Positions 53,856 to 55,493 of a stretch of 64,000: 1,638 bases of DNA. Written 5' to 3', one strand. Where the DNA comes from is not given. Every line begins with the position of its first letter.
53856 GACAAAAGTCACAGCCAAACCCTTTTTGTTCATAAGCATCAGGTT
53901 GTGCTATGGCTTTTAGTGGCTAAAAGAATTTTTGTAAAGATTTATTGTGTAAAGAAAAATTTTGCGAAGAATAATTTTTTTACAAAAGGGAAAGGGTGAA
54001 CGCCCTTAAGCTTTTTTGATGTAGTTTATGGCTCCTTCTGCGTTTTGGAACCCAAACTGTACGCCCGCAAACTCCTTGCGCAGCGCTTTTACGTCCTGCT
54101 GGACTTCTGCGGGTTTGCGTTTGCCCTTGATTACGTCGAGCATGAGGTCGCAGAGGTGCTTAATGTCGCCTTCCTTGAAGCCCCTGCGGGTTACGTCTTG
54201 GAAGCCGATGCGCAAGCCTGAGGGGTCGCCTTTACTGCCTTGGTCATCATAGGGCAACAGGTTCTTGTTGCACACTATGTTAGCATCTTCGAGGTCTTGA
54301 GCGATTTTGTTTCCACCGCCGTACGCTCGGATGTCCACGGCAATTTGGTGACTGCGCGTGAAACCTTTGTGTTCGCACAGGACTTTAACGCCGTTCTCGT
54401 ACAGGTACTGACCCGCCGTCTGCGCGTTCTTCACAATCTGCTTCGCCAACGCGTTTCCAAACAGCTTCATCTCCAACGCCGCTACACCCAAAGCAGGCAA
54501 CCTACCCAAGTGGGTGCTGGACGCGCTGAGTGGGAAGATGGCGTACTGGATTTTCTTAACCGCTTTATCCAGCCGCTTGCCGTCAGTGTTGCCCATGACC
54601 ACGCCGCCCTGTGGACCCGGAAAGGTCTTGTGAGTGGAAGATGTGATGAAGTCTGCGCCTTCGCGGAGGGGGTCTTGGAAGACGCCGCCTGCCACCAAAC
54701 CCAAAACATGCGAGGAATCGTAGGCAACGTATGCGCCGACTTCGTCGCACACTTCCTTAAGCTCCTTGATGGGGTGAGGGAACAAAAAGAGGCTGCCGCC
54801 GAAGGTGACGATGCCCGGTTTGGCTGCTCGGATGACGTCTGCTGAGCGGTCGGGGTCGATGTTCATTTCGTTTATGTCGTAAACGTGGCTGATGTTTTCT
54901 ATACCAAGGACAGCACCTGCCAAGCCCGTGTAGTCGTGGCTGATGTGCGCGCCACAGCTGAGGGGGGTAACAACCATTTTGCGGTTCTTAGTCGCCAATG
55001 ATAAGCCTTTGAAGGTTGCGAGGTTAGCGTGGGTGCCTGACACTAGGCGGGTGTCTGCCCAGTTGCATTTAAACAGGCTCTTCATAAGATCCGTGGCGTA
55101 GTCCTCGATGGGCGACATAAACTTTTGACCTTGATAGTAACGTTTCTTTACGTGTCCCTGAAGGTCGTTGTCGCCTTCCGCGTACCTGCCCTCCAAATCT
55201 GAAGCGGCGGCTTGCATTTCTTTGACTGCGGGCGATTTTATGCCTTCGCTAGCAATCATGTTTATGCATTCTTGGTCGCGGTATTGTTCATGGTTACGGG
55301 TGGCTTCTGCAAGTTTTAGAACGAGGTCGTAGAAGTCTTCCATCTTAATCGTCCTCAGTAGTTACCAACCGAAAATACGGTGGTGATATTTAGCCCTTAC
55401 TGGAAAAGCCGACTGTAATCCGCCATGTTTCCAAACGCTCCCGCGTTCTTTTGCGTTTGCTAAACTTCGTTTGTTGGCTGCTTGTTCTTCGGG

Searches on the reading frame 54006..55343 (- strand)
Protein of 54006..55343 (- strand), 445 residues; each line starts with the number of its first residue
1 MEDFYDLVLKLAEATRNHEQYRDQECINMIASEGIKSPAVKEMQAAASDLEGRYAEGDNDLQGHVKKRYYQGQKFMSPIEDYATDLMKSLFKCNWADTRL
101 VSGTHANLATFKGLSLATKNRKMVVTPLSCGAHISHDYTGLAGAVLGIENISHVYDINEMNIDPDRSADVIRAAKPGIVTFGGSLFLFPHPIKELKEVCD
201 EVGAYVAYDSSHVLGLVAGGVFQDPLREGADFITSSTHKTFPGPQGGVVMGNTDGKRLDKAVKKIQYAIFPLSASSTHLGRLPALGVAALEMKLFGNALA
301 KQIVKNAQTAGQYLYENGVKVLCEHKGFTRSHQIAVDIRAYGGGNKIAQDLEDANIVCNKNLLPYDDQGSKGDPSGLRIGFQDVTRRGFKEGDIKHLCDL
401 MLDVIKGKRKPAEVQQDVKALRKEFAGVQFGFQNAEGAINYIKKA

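Call 26: search_protein_families(library=pfam, proteins=[window:54006-55343:-], max_evalue=0.001)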
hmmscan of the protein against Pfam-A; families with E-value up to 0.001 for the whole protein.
window:54006-55343:- (445 aa): 1 family
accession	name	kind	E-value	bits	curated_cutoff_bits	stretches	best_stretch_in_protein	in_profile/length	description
PF00464.25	SHMT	-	1.2e-54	185.9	27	1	17-400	13-398/399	Serine hydroxymethyltransferase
